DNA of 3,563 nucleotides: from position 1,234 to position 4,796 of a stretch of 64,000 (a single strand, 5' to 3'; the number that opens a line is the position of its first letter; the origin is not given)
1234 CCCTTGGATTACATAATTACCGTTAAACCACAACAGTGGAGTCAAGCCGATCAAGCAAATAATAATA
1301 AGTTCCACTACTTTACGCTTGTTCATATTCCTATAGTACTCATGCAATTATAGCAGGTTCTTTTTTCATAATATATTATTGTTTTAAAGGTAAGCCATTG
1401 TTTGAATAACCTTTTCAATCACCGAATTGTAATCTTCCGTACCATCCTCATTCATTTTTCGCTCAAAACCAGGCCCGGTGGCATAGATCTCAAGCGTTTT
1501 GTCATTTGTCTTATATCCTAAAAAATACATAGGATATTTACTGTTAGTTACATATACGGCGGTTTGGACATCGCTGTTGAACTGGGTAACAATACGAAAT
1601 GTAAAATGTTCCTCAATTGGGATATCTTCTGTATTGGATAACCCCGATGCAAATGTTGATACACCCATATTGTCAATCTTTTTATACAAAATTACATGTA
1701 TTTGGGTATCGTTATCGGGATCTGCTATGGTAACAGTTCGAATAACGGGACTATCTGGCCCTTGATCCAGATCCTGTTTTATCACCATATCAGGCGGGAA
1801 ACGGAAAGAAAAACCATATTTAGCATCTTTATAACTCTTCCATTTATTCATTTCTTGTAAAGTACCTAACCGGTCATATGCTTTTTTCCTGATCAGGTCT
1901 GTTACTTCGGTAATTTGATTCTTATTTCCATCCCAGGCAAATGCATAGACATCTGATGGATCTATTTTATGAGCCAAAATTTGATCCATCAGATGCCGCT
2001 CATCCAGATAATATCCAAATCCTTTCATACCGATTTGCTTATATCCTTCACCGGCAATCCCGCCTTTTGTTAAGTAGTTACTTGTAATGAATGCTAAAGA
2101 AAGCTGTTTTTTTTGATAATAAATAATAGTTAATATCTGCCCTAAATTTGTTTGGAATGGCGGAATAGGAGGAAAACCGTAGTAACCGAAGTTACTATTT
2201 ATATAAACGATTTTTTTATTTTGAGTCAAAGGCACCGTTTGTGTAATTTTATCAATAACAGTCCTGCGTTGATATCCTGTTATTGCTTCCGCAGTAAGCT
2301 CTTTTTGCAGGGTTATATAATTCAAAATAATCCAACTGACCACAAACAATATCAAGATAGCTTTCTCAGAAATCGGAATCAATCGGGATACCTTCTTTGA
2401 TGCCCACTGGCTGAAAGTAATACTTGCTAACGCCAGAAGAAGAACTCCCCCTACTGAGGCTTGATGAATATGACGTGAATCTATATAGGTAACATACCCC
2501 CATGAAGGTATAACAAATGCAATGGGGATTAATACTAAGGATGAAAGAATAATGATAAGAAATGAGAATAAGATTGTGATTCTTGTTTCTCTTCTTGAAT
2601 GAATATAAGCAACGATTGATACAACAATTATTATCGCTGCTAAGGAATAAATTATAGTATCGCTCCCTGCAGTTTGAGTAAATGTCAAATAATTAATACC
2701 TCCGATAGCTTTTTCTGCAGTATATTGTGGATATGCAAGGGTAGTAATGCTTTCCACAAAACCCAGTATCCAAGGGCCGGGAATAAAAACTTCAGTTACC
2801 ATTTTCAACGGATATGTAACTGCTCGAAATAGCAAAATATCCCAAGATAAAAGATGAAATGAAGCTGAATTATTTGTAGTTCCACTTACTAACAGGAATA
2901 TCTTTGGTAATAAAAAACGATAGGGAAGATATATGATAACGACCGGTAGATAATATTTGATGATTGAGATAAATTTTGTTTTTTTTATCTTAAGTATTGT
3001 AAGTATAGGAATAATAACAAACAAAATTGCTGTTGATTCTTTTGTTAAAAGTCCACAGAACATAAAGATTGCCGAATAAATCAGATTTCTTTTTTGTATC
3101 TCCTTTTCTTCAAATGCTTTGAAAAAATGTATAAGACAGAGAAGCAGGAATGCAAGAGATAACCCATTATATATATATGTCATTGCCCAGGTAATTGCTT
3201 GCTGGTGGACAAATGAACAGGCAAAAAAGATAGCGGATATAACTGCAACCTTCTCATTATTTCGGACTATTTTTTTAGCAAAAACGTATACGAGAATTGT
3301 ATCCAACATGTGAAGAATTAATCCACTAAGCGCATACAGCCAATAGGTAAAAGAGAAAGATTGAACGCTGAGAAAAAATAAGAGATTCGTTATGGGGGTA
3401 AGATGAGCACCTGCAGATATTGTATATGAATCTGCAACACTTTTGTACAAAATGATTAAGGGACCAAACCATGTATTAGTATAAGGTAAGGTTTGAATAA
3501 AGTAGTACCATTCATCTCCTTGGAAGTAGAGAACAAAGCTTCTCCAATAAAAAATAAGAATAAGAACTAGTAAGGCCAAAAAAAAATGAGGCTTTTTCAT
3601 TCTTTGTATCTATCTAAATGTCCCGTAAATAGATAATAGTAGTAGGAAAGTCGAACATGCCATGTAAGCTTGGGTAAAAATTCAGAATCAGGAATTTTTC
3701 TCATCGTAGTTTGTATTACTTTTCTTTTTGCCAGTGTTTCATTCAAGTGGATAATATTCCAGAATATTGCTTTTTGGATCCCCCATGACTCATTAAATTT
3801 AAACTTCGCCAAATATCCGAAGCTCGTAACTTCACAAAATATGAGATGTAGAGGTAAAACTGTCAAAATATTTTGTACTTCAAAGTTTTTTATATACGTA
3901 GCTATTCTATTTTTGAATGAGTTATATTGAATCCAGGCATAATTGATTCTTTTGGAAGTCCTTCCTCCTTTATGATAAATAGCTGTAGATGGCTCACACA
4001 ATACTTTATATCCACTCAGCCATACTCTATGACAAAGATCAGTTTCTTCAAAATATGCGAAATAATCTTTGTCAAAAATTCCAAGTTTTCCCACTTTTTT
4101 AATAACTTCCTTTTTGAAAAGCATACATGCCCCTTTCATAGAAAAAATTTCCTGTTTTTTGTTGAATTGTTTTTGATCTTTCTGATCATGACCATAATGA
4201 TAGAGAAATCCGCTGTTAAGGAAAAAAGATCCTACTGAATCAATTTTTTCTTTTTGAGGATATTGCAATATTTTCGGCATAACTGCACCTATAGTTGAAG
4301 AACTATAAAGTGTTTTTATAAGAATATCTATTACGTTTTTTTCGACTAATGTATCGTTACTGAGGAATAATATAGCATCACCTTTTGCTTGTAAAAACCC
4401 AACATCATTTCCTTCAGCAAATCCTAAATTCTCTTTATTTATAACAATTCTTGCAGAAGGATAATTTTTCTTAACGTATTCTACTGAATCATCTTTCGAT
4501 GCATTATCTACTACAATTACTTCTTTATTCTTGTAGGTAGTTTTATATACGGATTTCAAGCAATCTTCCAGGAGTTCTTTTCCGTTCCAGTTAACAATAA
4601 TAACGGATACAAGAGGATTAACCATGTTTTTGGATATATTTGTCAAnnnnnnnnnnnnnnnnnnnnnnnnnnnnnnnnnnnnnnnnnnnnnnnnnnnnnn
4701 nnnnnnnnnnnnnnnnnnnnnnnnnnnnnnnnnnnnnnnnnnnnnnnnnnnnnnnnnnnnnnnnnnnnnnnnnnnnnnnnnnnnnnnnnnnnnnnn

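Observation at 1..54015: About 54-kb glycosylation supercluster with about 20 GT-C-like polytopic membrane transferase candidates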

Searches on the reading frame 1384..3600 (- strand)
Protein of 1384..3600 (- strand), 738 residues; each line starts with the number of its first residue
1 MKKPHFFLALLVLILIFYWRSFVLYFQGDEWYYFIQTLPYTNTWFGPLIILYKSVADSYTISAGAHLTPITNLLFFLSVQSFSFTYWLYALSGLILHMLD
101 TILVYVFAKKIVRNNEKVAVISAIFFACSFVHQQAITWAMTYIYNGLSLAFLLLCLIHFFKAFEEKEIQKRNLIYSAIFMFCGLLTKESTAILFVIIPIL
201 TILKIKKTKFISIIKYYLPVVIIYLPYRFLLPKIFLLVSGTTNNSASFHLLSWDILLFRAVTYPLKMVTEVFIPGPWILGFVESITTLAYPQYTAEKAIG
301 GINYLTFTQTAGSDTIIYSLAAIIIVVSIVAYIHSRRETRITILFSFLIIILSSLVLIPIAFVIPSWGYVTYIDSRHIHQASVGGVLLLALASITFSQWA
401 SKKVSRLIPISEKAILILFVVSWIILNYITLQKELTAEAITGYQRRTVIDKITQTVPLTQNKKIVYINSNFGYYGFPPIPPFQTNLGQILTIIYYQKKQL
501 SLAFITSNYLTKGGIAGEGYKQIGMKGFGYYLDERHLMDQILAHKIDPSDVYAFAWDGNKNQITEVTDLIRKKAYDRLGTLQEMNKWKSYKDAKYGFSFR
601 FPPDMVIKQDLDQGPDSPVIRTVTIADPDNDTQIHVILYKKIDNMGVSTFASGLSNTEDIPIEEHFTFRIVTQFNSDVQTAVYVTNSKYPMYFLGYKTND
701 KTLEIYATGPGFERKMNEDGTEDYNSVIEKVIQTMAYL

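Call 8: search_protein_families(library=pfam, max_evalue=0.01, proteins=[window:1384-3600:-])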
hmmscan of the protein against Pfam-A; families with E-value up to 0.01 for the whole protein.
window:1384-3600:- (738 aa): 0 families

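Call 15: search_protein_families(library=ncbifam, max_evalue=0.1, proteins=[window:1384-3600:-])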
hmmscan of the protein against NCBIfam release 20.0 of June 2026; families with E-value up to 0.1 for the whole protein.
window:1384-3600:- (738 aa): 0 families

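Call 17: find_encoding_contigs(protein=window:1384-3600:-, flank=10000, max_places=4)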
Protein window:1384-3600:- (738 aa): 3 contigs read that carry it; 2 places shown.
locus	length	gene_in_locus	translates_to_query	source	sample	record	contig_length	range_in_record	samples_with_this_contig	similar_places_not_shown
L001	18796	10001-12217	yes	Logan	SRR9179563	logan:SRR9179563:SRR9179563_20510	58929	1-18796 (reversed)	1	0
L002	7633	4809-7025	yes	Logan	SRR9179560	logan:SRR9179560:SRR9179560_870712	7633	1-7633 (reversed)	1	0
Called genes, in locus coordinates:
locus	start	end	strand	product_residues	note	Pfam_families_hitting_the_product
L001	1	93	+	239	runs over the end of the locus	PF13302:Acetyltransf_3 (weak), PF13420:Acetyltransf_4 (weak), PF00583:Acetyltransf_1, PF13673:Acetyltransf_10, PF13508:Acetyltransf_7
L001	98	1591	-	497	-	-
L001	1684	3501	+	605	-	PF13231:PMT_2 (weak)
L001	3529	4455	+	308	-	PF01073:3Beta_HSD, PF01370:Epimerase, PF02719:Polysacc_synt_2, PF04321:RmlD_sub_bind, PF13460:NAD_binding_10 (weak), PF16363:GDP_Man_Dehyd, PF07993:NAD_binding_4 (weak)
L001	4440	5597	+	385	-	PF00534:Glycos_transf_1, PF13692:Glyco_trans_1_4, PF26337:Gtf3_C (weak)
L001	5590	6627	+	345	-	PF00535:Glycos_transf_2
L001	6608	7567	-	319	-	PF01073:3Beta_HSD, PF01370:Epimerase, PF04321:RmlD_sub_bind, PF16363:GDP_Man_Dehyd, PF07993:NAD_binding_4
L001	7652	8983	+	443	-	PF01041:DegT_DnrJ_EryC1, PF00155:Aminotran_1_2 (weak), PF01053:Cys_Met_Meta_PP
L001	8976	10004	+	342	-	PF00535:Glycos_transf_2, PF10111:Glyco_tranf_2_2 (weak), PF13641:Glyco_tranf_2_3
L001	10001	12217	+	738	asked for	-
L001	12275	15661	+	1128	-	PF11847:GT-C_AftD (faint)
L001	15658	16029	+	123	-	-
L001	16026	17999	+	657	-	-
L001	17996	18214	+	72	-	-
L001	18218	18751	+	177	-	PF13439:Glyco_transf_4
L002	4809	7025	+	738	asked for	-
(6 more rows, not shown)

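Call 38: find_homologous_proteins(query=window:1384-3600:-, max_evalue=0.00001)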
Query window:1384-3600:- (738 aa): 25 proteins with E <= 0.00001 among 8000 candidates.
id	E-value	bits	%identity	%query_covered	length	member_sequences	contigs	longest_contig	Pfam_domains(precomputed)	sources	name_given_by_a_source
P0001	0.0e+0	1645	100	100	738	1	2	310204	-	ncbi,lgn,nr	ncbi:MAG TPA: hypothetical protein VLF89_10055 [Candidatus Saccharimonadales bacterium]|nr:hypotheti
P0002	1.6e-174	600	42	99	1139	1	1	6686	-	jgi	-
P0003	6.7e-174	598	42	98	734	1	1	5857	-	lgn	-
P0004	5.9e-166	572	42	93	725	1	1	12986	-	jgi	jgi:hypothetical protein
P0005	9.7e-164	565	40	99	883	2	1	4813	-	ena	-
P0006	7.1e-159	549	39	100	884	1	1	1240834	-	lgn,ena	-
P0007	5.0e-158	546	39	99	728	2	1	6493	-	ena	-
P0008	1.9e-157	544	39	98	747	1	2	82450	-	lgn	-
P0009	2.4e-155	537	39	98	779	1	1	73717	-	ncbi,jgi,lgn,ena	jgi:hypothetical protein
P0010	5.4e-155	536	39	94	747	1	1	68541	-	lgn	-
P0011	6.3e-154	532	41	86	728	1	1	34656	PF13231.13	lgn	-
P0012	3.0e-149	517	41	89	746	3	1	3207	-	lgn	-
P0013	1.5e-144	501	37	98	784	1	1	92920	-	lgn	-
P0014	4.3e-143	497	37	98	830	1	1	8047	-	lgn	-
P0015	4.2e-140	487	37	98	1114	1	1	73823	-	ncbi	-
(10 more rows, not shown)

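Call 45: search_solved_structures(query=A2, max_evalue=1)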
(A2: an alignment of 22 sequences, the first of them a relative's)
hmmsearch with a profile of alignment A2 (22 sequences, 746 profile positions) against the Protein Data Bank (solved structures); distinct sequences matched with E-value up to 1: 0.

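Call 50: search_protein_families(library=pfam, max_evalue=0.1, proteins=[L001:12254-15661:+, L001:16026-17999:+, L001:15658-16029:+, L001:18218-18751:+])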
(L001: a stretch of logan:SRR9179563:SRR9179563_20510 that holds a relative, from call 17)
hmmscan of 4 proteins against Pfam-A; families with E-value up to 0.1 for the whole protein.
L001:12254-15661:+ (1135 aa): 2 families
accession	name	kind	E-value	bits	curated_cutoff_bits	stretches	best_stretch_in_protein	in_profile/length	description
PF11847.13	GT-C_AftD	-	1.5e-05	23.6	26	1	287-588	245-543/661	Alpha-(1->3)-arabinofuranosyltransferase, N-terminal GT-C domain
PF20237.3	DUF6594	-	0.089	13.1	30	0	299-351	163-215/238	Family of unknown function (DUF6594)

L001:16026-17999:+ (657 aa): 0 families

L001:15658-16029:+ (123 aa): 1 family
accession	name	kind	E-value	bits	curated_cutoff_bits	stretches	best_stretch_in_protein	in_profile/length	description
PF05767.17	Pox_A14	-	0.025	15.1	27.7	1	64-92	7-35/93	Poxvirus virion envelope protein A14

L001:18218-18751:+ (177 aa): 2 families
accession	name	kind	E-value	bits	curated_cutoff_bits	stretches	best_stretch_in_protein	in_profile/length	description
PF13439.12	Glyco_transf_4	-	7.1e-09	36.3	28.5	1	16-177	3-166/170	Glycosyltransferase Family 4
PF21548.3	CATSPERB_2nd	-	0.07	12.7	27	1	21-82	191-254/350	CATSPER subunit beta protein 2nd domain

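Call 52: predict_structure(alignment_id=A2)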
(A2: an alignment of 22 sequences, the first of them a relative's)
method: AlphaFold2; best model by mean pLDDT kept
length: 738 residues; sequences in the alignment: 22
mean_pLDDT: 86.3   pTM: 0.79
mean pLDDT of the five models: 86.3, 85.9, 85.3, 84.9, 84.3
residues with pLDDT >= 90: 323; 70-90: 360; 50-70: 46; < 50: 9
segments of 3 or more residues with pLDDT < 50: 242-247
pLDDT, mean of each block of 10 residues (from residue 1): 80 94 84 83 89 79 73 91 92 95 95 90 96 88 90 96 85 95 91 90 77 89 86 72 49 85 93 88 83 66 77 90 90 87 92 86 72 84 95 90 86 93 94 91 90 87 90 65 79 86 78 64 88 88 92 92 95 90 87 91 91 89 90 93 85 90 90 78 92 89 92 81 86 85
secondary structure, 60 per line:
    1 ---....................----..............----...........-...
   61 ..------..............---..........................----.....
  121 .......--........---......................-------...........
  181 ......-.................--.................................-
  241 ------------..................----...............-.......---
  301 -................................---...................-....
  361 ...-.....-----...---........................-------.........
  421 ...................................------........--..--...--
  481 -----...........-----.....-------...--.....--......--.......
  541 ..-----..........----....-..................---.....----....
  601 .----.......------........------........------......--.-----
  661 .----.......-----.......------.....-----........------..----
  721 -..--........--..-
elements in order (helices of 4 or more, strands of 3 or more residues): H4-23 H28-41 H46-56 H58-62 H69-82 H86-111 H116-127 H130-137 H141-162 H170-186 H188-204 H207-239 H253-270 H275-289 H291-297 H302-333 H337-355 H357-363 H365-369 H381-404 H412-455 E462-469 E476-478 H486-496 H502-506 E519-523 E526-531 H534-542 E551-557 E562-565 H567-584 E588-592 E597-601 E606-612 E619-626 E633-640 H647-652 E666-672 E678-684 E691-695 E701-708 H726-733

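Call 56: fold_search(model_id=the predicted structure, library=pdb)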
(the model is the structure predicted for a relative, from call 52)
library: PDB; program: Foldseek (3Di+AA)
matches with E <= 10: 316; with E <= 0.001: 6
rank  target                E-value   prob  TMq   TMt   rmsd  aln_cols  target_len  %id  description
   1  6ezn_F                3.6e-05  1.00  0.33  0.37  13.0       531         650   12  Cryo-EM structure of the yeast oligosaccharyltransferase (OST) complex (released 2018-01-17)
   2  8age_A                6.9e-05  1.00  0.36  0.40  16.4       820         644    9  Structure of yeast oligosaccharylransferase complex with acceptor peptide bound (released 2022-12-07)
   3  8agb_A                1.1e-04  1.00  0.36  0.40  13.0       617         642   11  Structure of yeast oligosaccharylransferase complex with lipid-linked oligosaccharide bound (released 2022-12-07)
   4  5f15                  1.1e-04  1.00  0.32  0.41  14.6       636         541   10  Crystal Structure of ArnT from Cupriavidus metallidurans bound to Undecaprenyl phosphate (released 2016-02-17)
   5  8agc_A                6.2e-04  1.00  0.37  0.39  15.2       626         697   11  Structure of yeast oligosaccharylransferase complex with lipid-linked oligosaccharide and non-acceptor peptide bound (released 2022-12-07)
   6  8b6l_I                8.7e-04  1.00  0.34  0.37  16.4       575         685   11  Subtomogram average of the human Sec61-TRAP-OSTA-translocon (released 2022-12-07)
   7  3waj                  1.2e-03  1.00  0.31  0.29  16.5       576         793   15  Crystal structure of the Archaeoglobus fulgidus oligosaccharyltransferase (O29867_ARCFU) complex with Zn and sulfate (released 2013-10-30)
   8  6s7t_A                2.2e-03  1.00  0.34  0.35  17.6       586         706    8  Cryo-EM structure of human oligosaccharyltransferase complex OST-B (released 2019-12-18)
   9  5gmy_A                2.7e-03  1.00  0.35  0.31  16.7       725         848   13  Crystal structure of the Archaeoglobus fulgidus oligosaccharyltransferase (O29867_ARCFU) tethered with an acceptor pep (released 2017-02-01)
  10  9i5k_A                8.2e-03  1.00  0.31  0.44  14.1       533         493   14  Structure of the Chaetomium thermophilum Pmt4 homodimer (C2 symmetry) (released 2025-12-24)
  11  8pn9_A                1.2e-02  1.00  0.31  0.35  15.3       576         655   10  Structure of human oligosaccharyltransferase OST-A complex bound to NGI-1 (released 2024-05-08)
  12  7zli_A                1.3e-02  0.94  0.26  0.27  15.8       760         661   10  Cryo-EM structure of C-mannosyltransferase CeDPY19, in complex with Dol25-P-Man and bound to CMT2-Fab and anti-Fab nan (released 2023-01-11)
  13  9n9j_I                1.6e-02  1.00  0.36  0.37  16.4       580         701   10  Structure of a GRP94 folding intermediate engaged with a CCDC134- and FKBP11-bound secretory translocon (released 2025-11-19)
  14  2vu4                  3.3e-02  1.00  0.14  0.55   5.3       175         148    9  Structure of PsbP protein from Spinacia oleracea at 1.98 A resolution (released 2009-07-21)
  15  6w98_A                3.4e-02  0.96  0.29  0.18  18.1       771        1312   11  Single-Particle Cryo-EM Structure of Arabinofuranosyltransferase AftD from Mycobacteria (released 2020-05-13)
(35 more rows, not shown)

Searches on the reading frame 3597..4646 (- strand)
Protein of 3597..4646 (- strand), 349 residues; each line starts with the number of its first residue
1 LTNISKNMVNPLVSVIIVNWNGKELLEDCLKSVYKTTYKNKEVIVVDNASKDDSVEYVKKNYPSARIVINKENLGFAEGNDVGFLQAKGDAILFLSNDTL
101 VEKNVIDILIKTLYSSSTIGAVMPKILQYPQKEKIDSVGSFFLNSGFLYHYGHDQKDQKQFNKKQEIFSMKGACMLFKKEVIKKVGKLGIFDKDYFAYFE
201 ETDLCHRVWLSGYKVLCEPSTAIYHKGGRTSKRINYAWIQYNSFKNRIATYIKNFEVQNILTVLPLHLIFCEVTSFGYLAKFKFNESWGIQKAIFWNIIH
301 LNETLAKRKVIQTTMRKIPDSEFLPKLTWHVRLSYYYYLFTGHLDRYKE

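Call 8: search_protein_families(library=pfam, max_evalue=0.01, proteins=[window:3597-4646:-])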
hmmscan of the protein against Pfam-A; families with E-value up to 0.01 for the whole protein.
window:3597-4646:- (349 aa): 4 families
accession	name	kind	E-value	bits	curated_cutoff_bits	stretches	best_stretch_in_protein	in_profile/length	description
PF00535.33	Glycos_transf_2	-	1.5e-24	87.3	23.3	1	14-185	1-167/168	Glycosyl transferase family 2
PF13641.12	Glyco_tranf_2_3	-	3.7e-16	60.3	27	1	13-231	3-217/230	Glycosyltransferase like family 2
PF10111.15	Glyco_tranf_2_2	-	1.6e-06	28.3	27.3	1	14-227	1-217/276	Glycosyltransferase like family 2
PF13632.12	Glyco_trans_2_3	-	3.2e-05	24.3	27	1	92-255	2-143/198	Glycosyl transferase family group 2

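Call 16: search_protein_families(library=ncbifam, max_evalue=0.01, proteins=[window:3597-4646:-])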
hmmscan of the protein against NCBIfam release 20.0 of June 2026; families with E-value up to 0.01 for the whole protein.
window:3597-4646:- (349 aa): 24 families
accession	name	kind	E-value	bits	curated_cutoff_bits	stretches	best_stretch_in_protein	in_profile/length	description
TIGR03937.1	PgaC_IcaA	equivalog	8.4e-21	74.4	422.3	1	9-222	43-247/407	poly-beta-1,6-N-acetyl-D-glucosamine synthase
NF038299.1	EPS_HpsN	equivalog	1.5e-19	70.1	425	1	11-262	1-261/317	hormogonium polysaccharide biosynthesis glycosyltransferase HpsN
NF041875.1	EPS_EpsD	equivalog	3.1e-14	53.1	370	1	13-233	1-214/325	exopolysaccharide biosynthesis glycosyltransferase EpsD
TIGR03111.1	glyc2_xrt_Gpos1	hypoth_equivalog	1.4e-13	50.5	363.95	1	8-206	46-246/439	TIGR03111 family XrtG-associated glycosyltransferase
NF041394.1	GtaseAglG_Halo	equivalog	7.3e-13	48.4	440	1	13-246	3-234/304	glucosyl-dolichyl phosphate glucuronosyltransferase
NF007482.0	PRK10073.1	equivalog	1.1e-12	47.7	423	1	10-111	5-108/334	glycosyltransferase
TIGR03965.1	mycofact_glyco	equivalog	1.7e-12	47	280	1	10-226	73-281/467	mycofactocin biosynthesis glycosyltransferase MftF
NF047683.1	TeichurnBiosyTuaG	equivalog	2.2e-12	47.1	400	1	9-107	4-105/252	teichuronic acid biosynthesis protein TuaG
TIGR04283.1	glyco_like_mftF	equivalog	2.4e-12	46.9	182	1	13-117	1-101/221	TIGR04283 family arsenosugar biosynthesis glycosyltransferase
TIGR01556.1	rhamnosyltran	subfamily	2.4e-12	46.6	200.55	1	30-238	10-214/281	rhamnosyltransferase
NF050113.1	gal_furan_GlfT1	equivalog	4.8e-12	45.8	330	1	14-225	2-206/290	galactofuranosyltransferase GlfT1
NF050050.1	ProtGlycPglI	equivalog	6.2e-11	42.2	500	1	11-112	2-107/306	GalNAc(5)-diNAcBac-PP-undecaprenol beta-1,3-glucosyltransferase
TIGR04242.1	nodulat_NodC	equivalog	9.5e-10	38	550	1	7-127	44-169/395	chitooligosaccharide synthase NodC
NF045692.1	OglycostaseCruG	equivalog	7e-09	35.1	600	1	12-214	42-244/386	2'-O-glycosyltransferase CruG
NF038302.1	EPS_HpsE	equivalog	9.8e-09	34.6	300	1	14-226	4-223/307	hormogonium polysaccharide biosynthesis glycosyltransferase HpsE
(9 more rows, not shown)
